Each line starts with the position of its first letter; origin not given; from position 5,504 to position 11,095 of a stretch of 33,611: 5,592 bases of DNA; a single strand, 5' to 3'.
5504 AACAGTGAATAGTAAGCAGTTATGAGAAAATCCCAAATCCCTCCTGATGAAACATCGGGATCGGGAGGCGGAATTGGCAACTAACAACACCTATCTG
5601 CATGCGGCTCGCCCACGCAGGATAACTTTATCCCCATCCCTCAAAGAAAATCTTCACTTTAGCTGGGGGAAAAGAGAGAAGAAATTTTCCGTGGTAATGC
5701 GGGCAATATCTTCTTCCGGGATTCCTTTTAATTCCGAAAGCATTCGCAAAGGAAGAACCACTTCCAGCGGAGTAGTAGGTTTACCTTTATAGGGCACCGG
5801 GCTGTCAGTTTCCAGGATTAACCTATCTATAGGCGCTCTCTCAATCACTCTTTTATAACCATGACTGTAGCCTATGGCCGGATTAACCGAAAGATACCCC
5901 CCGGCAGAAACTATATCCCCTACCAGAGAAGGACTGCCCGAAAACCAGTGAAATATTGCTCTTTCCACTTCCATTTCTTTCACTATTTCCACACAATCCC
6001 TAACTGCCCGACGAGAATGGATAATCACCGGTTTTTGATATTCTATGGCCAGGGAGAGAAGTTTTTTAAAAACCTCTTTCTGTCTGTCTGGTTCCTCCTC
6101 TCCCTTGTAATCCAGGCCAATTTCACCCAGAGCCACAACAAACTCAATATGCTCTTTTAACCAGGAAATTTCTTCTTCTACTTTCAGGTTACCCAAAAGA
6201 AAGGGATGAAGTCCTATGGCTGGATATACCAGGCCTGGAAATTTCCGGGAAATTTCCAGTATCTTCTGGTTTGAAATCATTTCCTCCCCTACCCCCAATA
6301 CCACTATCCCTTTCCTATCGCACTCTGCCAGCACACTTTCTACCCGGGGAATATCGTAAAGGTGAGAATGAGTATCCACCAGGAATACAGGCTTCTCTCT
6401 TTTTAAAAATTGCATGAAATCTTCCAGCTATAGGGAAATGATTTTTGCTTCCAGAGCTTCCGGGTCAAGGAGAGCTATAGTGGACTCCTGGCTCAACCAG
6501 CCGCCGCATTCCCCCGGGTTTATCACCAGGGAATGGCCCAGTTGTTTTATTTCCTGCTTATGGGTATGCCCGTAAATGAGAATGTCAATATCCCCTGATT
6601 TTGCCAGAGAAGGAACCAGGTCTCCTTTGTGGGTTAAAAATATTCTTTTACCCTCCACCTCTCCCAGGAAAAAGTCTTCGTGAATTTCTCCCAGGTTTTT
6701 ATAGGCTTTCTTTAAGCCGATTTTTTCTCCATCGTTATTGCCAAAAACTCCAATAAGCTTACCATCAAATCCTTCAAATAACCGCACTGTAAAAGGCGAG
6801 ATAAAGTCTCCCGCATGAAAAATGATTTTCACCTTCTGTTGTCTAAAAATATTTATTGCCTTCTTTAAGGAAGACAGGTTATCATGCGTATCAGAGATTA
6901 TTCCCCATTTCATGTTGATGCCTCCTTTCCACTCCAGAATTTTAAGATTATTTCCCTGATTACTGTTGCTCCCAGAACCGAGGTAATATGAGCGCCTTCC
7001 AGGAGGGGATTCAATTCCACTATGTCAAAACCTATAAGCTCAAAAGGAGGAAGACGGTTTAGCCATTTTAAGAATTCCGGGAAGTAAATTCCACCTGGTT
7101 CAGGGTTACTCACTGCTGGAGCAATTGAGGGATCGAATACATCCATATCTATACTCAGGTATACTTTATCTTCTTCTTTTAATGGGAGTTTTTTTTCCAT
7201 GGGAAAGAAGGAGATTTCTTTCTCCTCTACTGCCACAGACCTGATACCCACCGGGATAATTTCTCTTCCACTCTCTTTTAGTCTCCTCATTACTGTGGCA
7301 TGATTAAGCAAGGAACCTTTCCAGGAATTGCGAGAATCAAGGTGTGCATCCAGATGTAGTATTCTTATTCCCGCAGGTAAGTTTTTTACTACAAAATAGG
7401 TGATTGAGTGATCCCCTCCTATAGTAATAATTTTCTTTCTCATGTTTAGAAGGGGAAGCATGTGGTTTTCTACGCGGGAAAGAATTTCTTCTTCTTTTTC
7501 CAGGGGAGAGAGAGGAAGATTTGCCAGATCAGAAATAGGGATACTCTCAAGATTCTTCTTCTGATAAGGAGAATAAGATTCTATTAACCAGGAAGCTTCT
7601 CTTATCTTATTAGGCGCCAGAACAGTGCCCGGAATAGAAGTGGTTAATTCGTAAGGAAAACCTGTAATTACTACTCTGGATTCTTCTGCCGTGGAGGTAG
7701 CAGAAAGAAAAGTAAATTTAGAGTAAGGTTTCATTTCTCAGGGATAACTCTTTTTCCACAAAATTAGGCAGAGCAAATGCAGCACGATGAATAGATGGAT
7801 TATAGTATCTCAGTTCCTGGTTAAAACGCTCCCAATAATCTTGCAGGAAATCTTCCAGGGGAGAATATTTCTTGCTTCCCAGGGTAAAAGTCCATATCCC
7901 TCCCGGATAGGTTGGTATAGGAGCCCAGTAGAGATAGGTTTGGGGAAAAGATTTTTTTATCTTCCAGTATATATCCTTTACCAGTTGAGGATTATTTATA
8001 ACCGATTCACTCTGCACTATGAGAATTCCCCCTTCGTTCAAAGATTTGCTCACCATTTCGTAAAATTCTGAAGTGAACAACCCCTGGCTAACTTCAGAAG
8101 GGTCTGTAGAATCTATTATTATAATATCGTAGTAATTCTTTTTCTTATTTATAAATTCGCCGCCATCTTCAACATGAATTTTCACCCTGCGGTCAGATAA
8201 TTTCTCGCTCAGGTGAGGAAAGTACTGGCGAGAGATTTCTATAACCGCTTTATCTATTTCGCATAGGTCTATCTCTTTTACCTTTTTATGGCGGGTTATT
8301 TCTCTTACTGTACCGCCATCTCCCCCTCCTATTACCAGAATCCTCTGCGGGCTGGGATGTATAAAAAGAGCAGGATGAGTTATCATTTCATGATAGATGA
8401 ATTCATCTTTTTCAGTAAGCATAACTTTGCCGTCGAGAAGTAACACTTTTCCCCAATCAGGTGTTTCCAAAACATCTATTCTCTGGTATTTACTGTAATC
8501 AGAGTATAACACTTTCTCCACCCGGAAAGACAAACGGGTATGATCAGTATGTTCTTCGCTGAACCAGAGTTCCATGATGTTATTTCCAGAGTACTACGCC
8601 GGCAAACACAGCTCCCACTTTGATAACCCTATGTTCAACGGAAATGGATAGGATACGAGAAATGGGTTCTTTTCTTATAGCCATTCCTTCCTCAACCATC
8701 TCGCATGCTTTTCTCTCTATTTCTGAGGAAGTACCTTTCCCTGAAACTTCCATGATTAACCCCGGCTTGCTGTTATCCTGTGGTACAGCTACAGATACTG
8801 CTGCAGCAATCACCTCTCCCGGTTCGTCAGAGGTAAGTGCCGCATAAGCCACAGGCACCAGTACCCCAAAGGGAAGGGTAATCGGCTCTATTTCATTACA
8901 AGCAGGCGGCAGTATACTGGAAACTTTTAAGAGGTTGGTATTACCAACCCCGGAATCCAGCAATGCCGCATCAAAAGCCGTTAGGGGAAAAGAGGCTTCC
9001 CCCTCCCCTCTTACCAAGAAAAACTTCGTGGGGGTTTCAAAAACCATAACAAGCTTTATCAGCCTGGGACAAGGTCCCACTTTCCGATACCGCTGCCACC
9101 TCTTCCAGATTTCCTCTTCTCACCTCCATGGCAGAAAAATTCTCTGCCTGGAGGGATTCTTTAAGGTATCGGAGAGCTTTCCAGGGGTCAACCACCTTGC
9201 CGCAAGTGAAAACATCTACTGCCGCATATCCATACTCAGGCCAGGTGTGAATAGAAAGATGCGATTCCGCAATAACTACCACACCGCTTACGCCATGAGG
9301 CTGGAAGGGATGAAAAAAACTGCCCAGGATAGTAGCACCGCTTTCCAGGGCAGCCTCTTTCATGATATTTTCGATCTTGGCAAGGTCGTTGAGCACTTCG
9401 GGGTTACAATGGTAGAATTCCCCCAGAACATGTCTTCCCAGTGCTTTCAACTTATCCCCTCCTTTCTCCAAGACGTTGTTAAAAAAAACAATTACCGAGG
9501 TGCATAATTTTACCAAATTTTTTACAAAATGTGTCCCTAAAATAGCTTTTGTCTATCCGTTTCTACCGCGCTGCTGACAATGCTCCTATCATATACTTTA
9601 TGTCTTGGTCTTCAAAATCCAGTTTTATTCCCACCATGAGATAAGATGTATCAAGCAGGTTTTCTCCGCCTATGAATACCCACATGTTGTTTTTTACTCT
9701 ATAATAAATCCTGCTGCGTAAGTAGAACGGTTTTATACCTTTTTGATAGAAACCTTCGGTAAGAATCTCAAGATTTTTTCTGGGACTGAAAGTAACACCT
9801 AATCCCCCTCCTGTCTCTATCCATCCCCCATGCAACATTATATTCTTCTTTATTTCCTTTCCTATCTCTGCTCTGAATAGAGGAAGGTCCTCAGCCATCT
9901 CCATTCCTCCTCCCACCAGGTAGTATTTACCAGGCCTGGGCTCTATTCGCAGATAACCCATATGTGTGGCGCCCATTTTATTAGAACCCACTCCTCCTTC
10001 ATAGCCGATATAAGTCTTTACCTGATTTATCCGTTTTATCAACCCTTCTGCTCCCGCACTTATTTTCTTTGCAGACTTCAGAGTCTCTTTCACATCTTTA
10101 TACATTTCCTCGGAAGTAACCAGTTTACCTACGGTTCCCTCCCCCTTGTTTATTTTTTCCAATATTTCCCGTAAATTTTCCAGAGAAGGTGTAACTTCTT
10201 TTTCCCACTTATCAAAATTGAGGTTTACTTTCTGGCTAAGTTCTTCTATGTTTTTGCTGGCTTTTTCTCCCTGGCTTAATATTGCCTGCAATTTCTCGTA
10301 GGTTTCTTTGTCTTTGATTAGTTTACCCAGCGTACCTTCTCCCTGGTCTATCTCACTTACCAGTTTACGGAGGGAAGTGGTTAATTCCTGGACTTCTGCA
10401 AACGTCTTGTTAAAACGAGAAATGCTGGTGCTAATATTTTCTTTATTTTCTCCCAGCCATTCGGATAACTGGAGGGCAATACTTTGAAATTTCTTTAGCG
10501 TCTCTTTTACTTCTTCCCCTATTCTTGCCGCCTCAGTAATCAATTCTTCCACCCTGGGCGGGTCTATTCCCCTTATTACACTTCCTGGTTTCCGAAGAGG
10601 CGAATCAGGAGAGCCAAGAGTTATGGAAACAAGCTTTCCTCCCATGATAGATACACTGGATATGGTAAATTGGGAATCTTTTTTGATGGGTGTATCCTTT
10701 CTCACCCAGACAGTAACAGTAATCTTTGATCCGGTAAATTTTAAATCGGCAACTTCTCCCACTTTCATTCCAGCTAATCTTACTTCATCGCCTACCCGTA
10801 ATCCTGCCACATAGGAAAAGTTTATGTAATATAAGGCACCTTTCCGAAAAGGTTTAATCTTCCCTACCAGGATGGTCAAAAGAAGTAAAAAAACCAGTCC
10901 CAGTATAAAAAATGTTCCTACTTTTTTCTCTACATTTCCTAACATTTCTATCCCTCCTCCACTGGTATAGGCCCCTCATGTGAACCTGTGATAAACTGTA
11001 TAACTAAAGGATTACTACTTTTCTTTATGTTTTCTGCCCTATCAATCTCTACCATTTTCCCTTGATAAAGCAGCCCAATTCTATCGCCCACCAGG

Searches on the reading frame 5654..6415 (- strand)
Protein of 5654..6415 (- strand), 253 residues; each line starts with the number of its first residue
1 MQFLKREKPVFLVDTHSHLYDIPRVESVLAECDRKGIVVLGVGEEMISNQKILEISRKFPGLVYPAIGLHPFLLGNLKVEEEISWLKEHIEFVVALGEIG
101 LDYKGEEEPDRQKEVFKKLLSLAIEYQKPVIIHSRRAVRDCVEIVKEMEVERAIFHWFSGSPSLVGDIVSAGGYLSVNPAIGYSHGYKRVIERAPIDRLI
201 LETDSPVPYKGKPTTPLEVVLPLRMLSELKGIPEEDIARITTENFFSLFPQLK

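Call 10: search_protein_families(library=pfam, proteins=[window:5654-6415:-])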
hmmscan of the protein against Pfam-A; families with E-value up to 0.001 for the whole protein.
window:5654-6415:- (253 aa): 1 family
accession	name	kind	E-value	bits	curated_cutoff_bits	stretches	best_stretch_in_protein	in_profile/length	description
PF01026.27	TatD_DNase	-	9.8e-57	192.7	27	1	13-249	1-252/253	TatD related DNase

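Call 12: find_encoding_contigs(protein=window:5654-6415:-, flank=10000, max_places=10)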
Protein window:5654-6415:- (253 aa): no gene with exactly this product is on record in the collection.

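Call 13: find_related_loci(query=window:5654-6415:-, collection=genome_contigs, flank=10000)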
Query window:5654-6415:- (253 aa) in genome_contigs; peptide patterns used: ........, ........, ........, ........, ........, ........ (x = any residue, [..] = any of these).
305 stretches matched a pattern; 1 encode a relative of the query (tblastn E <= 1e-3); 1 distinct loci.
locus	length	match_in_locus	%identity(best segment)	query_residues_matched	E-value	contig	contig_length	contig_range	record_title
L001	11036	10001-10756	85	1-252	4e-145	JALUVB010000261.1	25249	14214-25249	MAG: bacterium isolate 128-326_metabat2_scaf2bin.016 128-326_scaffold_705_c1, whole genome shotgun sequence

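Call 18: find_homologous_proteins(query=window:5654-6415:-, max_evalue=1e-40)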
Query window:5654-6415:- (253 aa): 125 proteins with E <= 1e-40 among 2159 candidates; the best 120 are listed.
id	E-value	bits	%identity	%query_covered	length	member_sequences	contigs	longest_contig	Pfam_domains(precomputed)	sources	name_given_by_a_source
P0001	5.5e-163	558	100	100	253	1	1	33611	PF01026.28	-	-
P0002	1.5e-138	478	85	100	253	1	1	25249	PF01026.28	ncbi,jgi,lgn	-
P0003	2.7e-118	412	77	94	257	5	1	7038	PF01026.28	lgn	-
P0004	5.9e-74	266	52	95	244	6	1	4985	PF01026.28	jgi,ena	-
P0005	9.2e-69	249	48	94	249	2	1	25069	PF01026.28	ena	-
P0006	3.8e-58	215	43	98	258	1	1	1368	PF01026.28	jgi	jgi:TatD DNase family protein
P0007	4.9e-58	214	43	98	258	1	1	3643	PF01026.28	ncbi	-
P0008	5.8e-58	214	43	98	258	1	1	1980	PF01026.28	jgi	jgi:TatD DNase family protein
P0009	6.5e-58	214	45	97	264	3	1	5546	PF01026.28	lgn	-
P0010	7.2e-58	214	43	94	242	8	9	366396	PF01026.28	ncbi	ncbi:MAG: TatD family hydrolase [Candidatus Hadarchaeales archaeon]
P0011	7.5e-58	214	42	98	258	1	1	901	PF01026.28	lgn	-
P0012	1.6e-57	213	42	98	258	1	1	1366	PF01026.28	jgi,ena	jgi:TatD DNase family protein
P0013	1.8e-57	213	42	98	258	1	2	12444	PF01026.28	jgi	jgi:TatD DNase family protein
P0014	2.2e-57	212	42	98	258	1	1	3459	PF01026.28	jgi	jgi:TatD DNase family protein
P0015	3.4e-57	212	40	95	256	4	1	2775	PF01026.28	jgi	jgi:TatD DNase family protein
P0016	4.0e-57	211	42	94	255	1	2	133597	PF01026.28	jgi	jgi:TatD DNase family protein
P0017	8.6e-57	210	42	98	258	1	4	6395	PF01026.28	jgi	jgi:TatD DNase family protein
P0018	1.4e-56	210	42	98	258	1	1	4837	PF01026.28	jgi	jgi:TatD DNase family protein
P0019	1.8e-56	209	42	94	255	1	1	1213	PF01026.28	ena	-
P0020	2.8e-56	209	42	95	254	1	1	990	PF01026.28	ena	-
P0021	4.3e-56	208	42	94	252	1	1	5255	PF01026.28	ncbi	ncbi:MAG: TatD family hydrolase [Candidatus Thermoplasmatota archaeon]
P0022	4.4e-56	208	42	98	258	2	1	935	PF01026.28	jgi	jgi:TatD DNase family protein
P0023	4.7e-56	208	42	98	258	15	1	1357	PF01026.28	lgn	-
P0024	5.9e-56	208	41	98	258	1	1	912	PF01026.28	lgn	-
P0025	3.3e-55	205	41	98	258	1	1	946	PF01026.28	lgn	-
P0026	4.3e-55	205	38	94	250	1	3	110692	PF01026.28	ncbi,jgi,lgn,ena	-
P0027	6.8e-55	204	41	95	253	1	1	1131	PF01026.28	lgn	-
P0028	1.1e-54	203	41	95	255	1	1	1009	PF01026.28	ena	-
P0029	1.4e-54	203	40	94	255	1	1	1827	PF01026.28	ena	-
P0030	1.5e-54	203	42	94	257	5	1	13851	PF01026.28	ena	-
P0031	2.6e-54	202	42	94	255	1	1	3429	PF01026.28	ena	-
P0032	1.0e-53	200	42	94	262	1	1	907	PF01026.28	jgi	jgi:TatD DNase family protein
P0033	2.0e-53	199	43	91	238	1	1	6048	PF01026.28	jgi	-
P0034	3.6e-53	198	42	94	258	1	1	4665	PF01026.28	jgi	jgi:TatD DNase family protein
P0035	4.4e-53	198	40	94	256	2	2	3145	PF01026.28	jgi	-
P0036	4.9e-53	198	41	94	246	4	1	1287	PF01026.28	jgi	-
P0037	9.0e-53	197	40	94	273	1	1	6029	PF01026.28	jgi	-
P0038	1.1e-52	197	38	94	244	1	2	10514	PF01026.28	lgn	-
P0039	1.5e-52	196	41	96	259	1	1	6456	PF01026.28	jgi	jgi:TatD DNase family protein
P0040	1.5e-52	196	44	94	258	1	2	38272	PF01026.28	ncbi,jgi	-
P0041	1.8e-52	196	38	96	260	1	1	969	PF01026.28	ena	-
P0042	2.6e-52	196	41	94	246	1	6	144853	PF01026.28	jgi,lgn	jgi:TatD DNase family protein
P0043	2.8e-52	195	38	96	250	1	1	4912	PF01026.28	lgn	-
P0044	3.5e-52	195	39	94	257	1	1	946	PF01026.28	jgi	-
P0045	6.9e-52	194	39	94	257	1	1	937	PF01026.28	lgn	-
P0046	7.1e-52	194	41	94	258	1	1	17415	PF01026.28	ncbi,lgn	-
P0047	7.6e-52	194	41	95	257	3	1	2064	PF01026.28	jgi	jgi:TatD DNase family protein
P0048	9.6e-52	194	40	94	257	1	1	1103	PF01026.28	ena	-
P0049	1.1e-51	194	41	94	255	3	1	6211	PF01026.28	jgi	-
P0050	1.2e-51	193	43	94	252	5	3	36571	PF01026.28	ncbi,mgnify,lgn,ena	mgnify:CR=1 FL=1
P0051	1.3e-51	193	40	94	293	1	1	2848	PF01026.28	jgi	-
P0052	1.4e-51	193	39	87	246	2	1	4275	PF01026.28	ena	-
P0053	1.4e-51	193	37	98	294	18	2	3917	PF01026.28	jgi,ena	-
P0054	1.6e-51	193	39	94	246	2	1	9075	PF01026.28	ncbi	-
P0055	1.6e-51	193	41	97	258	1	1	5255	PF01026.28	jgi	-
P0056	2.0e-51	193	42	94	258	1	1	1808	PF01026.28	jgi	-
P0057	3.2e-51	192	38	95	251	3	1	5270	PF01026.28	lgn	-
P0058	5.2e-51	191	41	94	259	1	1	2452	PF01026.28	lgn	-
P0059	6.8e-51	191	40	94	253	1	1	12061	PF01026.28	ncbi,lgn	-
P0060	7.3e-51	191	39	87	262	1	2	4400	PF01026.28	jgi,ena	jgi:TatD DNase family protein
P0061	9.1e-51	191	42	87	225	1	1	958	PF01026.28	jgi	jgi:TatD DNase family protein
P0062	1.2e-50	190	39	94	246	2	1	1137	PF01026.28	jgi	-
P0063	3.5e-50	189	41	94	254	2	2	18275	PF01026.28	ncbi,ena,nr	ncbi:TatD family hydrolase [Candidatus Bathyarchaeota archaeon]|nr:TatD family hydrolase [Candidatus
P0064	3.7e-50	189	38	96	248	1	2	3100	PF01026.28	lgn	-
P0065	5.3e-50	188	38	94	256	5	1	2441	PF01026.28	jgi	-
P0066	6.4e-50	188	41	94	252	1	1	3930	PF01026.28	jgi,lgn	-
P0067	6.5e-50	188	40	87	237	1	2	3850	PF01026.28,PF04909.21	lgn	-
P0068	7.3e-50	188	40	95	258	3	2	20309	PF01026.28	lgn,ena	-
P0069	8.4e-50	187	41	94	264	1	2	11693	PF01026.28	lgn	-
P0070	1.6e-49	186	40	94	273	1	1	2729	PF01026.28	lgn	-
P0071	1.7e-49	186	41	96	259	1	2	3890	PF01026.28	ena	-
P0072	2.6e-49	186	38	94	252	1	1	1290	PF01026.28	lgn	-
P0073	2.6e-49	186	38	94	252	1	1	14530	PF01026.28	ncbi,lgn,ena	-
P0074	3.3e-49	185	40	94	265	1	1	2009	PF01026.28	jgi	jgi:TatD DNase family protein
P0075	4.8e-49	185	37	94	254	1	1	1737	PF01026.28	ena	-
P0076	6.1e-49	185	41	94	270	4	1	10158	PF01026.28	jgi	-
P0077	6.4e-49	184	38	94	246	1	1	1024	PF01026.28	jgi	jgi:TatD DNase family protein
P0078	6.5e-49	184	41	94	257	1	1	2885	PF01026.28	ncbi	-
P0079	7.1e-49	184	41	94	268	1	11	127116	PF01026.28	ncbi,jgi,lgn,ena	ncbi:MAG: TatD family hydrolase [Candidatus Nezhaarchaeales archaeon]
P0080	7.4e-49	184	38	94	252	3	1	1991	PF01026.28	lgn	-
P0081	7.6e-49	184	40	94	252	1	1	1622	PF01026.28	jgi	-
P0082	7.8e-49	184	42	94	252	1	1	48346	PF01026.28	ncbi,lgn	-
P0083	8.8e-49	184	37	94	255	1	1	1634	PF01026.28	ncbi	-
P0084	9.3e-49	184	39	94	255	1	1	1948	PF01026.28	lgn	-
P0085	9.4e-49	184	37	94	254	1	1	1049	PF01026.28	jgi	-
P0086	9.8e-49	184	38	98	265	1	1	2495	PF01026.28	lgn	-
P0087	1.1e-48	184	41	94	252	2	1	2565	PF01026.28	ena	-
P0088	1.3e-48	183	37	94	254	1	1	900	PF01026.28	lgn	-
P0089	1.4e-48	183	37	94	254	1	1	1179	PF01026.28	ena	-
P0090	1.6e-48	183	41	94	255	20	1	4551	PF01026.28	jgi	-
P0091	1.6e-48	183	41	94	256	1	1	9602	PF01026.28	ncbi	-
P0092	1.9e-48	183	36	94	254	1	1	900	PF01026.28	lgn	-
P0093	2.7e-48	182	38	94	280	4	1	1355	PF01026.28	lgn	-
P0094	3.4e-48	182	37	94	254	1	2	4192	PF01026.28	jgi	-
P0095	5.9e-48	181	40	94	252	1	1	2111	PF01026.28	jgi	jgi:TatD DNase family protein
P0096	6.6e-48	181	37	94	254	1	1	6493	PF01026.28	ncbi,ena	-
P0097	9.4e-48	181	38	94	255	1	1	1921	PF01026.28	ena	-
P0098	1.0e-47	181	37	94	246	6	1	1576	PF01026.28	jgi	-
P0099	1.1e-47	180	42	94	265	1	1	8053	PF01026.28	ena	-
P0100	1.2e-47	180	39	94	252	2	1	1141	PF01026.28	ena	-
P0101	1.6e-47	180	39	94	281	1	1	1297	PF01026.28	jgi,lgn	-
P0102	2.4e-47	179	40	94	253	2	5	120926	PF01026.28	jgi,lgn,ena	-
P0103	2.6e-47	179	39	94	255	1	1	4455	PF01026.28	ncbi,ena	-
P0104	3.2e-47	179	40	94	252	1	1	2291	PF01026.28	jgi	-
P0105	4.3e-47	178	41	94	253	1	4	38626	PF01026.28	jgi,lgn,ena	-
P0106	4.8e-47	178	38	97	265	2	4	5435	PF01026.28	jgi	jgi:TatD DNase family protein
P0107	1.1e-46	177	38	94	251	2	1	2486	PF01026.28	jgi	-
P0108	1.7e-46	177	37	94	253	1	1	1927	PF01026.28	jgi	-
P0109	2.6e-46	176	39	95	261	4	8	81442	PF01026.28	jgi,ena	jgi:TatD DNase family protein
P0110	3.6e-46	175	40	94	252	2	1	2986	PF01026.28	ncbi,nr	ncbi:MAG: TatD family hydrolase [Candidatus Bathyarchaeota archaeon]|nr:TatD family hydrolase [Candi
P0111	3.8e-46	175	39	94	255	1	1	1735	PF01026.28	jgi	jgi:TatD DNase family protein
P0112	7.7e-46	174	38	94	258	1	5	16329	PF01026.28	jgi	jgi:TatD DNase family protein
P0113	6.0e-45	171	36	94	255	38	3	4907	PF01026.28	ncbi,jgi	jgi:TatD DNase family protein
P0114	6.1e-45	171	38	94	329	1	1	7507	PF01026.28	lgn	-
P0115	1.0e-44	171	38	94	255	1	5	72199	PF01026.28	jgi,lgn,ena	-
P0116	1.1e-44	171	36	91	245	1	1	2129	PF01026.28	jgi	-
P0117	1.4e-44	170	36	91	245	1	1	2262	PF01026.28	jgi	-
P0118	2.0e-44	170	36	91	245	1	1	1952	PF01026.28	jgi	-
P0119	1.7e-42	163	39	94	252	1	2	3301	PF01026.28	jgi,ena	-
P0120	1.9e-42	163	36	94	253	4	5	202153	PF01026.28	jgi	jgi:TatD DNase family protein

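Call 19: find_encoding_contigs(protein=P0003, flank=10000, max_places=4)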
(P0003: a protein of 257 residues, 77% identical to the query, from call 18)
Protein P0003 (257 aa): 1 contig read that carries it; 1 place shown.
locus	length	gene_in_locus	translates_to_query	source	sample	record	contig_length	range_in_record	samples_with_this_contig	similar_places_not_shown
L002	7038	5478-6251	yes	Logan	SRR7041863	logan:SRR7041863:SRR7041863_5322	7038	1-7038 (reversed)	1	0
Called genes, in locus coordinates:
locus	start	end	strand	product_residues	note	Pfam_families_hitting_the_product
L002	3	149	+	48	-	?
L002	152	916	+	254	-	PF00005:ABC_tran, PF13304:AAA_21 (weak)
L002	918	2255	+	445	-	PF02470:MlaD, PF08429:PLU-1 (weak), PF06103:DUF948 (faint), PF28544:Helical_needle (weak), PF27164:Aq_493_lipo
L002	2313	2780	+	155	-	PF02675:AdoMet_dc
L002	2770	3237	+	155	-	PF01862:PvlArgDC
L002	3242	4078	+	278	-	PF17284:Spermine_synt_N, PF01564:Spermine_synth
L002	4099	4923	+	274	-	PF00491:Arginase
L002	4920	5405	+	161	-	PF00149:Metallophos, PF12850:Metallophos_2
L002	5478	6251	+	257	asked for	PF01026:TatD_DNase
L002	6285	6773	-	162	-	PF01980:TrmO_N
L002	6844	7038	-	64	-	?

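Call 20: find_encoding_contigs(protein=P0004, flank=10000, max_places=4)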
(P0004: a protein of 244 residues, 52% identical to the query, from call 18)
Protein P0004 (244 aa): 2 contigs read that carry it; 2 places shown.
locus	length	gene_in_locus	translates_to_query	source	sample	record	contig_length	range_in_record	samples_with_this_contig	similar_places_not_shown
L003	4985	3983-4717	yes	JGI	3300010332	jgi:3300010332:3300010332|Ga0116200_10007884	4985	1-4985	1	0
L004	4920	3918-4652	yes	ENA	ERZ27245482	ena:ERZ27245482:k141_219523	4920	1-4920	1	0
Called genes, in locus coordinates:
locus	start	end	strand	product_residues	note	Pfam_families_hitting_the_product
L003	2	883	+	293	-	?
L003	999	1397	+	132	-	PF02675:AdoMet_dc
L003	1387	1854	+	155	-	PF01862:PvlArgDC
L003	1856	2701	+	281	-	PF17284:Spermine_synt_N, PF01564:Spermine_synth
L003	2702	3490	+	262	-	PF00491:Arginase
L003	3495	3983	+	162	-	PF00149:Metallophos, PF12850:Metallophos_2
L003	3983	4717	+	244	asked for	PF01026:TatD_DNase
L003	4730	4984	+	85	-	?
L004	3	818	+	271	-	?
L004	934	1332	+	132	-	PF02675:AdoMet_dc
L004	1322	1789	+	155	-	PF01862:PvlArgDC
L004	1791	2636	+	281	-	PF17284:Spermine_synt_N, PF01564:Spermine_synth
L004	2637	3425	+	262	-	PF00491:Arginase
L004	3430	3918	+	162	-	PF00149:Metallophos, PF12850:Metallophos_2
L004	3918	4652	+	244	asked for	PF01026:TatD_DNase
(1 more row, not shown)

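Call 21: find_encoding_contigs(protein=P0005, flank=10000, max_places=4)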
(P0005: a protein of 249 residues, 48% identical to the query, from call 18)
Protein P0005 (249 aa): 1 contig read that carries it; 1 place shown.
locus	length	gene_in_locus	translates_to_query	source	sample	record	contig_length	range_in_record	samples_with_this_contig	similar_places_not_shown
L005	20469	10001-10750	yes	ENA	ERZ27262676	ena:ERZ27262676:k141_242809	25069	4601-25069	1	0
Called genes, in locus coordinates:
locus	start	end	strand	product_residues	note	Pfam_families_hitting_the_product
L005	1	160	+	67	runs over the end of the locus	-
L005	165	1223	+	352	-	PF01208:URO-D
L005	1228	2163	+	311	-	PF26216:GDPGP1_C (faint), PF16269:DUF4922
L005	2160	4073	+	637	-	PF04932:Wzy_C, PF13424:TPR_12 (weak), PF13371:TPR_9 (weak), PF14559:TPR_19, PF00515:TPR_1 (weak), PF07719:TPR_2 (weak), PF13181:TPR_8 (weak), PF13414:TPR_11 (weak), +5 more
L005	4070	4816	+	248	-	PF02405:MlaE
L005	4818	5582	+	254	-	PF00005:ABC_tran, PF13304:AAA_21 (weak)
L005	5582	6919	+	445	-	PF02470:MlaD, PF28544:Helical_needle (faint), PF27164:Aq_493_lipo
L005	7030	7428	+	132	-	PF02675:AdoMet_dc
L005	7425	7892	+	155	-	PF01862:PvlArgDC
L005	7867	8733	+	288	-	PF17284:Spermine_synt_N, PF01564:Spermine_synth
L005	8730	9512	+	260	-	PF00491:Arginase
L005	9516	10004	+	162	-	PF00149:Metallophos, PF12850:Metallophos_2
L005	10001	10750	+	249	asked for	PF01026:TatD_DNase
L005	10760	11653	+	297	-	PF01522:Polysacc_deac_1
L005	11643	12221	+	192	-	PF00156:Pribosyltran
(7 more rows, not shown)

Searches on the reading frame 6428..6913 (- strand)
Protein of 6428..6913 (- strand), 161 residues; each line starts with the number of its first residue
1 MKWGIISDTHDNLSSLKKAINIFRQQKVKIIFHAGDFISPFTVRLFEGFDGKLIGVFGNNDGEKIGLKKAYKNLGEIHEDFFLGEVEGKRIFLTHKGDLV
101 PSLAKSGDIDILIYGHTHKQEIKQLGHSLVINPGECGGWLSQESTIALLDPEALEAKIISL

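Call 10: search_protein_families(library=pfam, proteins=[window:6428-6913:-])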
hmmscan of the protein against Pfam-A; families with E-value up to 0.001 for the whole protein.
window:6428-6913:- (161 aa): 3 families
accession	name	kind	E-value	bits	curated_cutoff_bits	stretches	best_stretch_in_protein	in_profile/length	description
PF12850.12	Metallophos_2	-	9.9e-32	110.5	27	1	1-151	1-151/154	Calcineurin-like phosphoesterase superfamily domain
PF00149.33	Metallophos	-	2.2e-12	48.3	21.5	1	2-119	2-190/191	Calcineurin-like phosphoesterase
PF14582.11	Metallophos_3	-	0.00041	20.2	28.2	0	93-135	195-238/259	Metallophosphoesterase, calcineurin superfamily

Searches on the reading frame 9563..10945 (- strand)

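Call 17: search_protein_families(library=pfam, proteins=[window:9563-10945:-])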
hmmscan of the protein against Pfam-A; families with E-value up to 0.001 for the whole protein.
window:9563-10945:- (460 aa): 4 families
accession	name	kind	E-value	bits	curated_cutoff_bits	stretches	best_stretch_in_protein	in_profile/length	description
PF02470.25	MlaD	-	5.9e-16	58.9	25.1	1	38-109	4-79/81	MlaD protein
PF08429.16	PLU-1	-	2.6e-06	27.3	28.5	1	132-295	186-326/338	PLU-1-like protein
PF04108.17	ATG17_like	-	0.00027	21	43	1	164-311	121-260/355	Autophagy protein ATG17-like domain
PF04546.19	Sigma70_ner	-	0.00042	20.8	29.7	0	126-210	73-153/210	Sigma-70, non-essential region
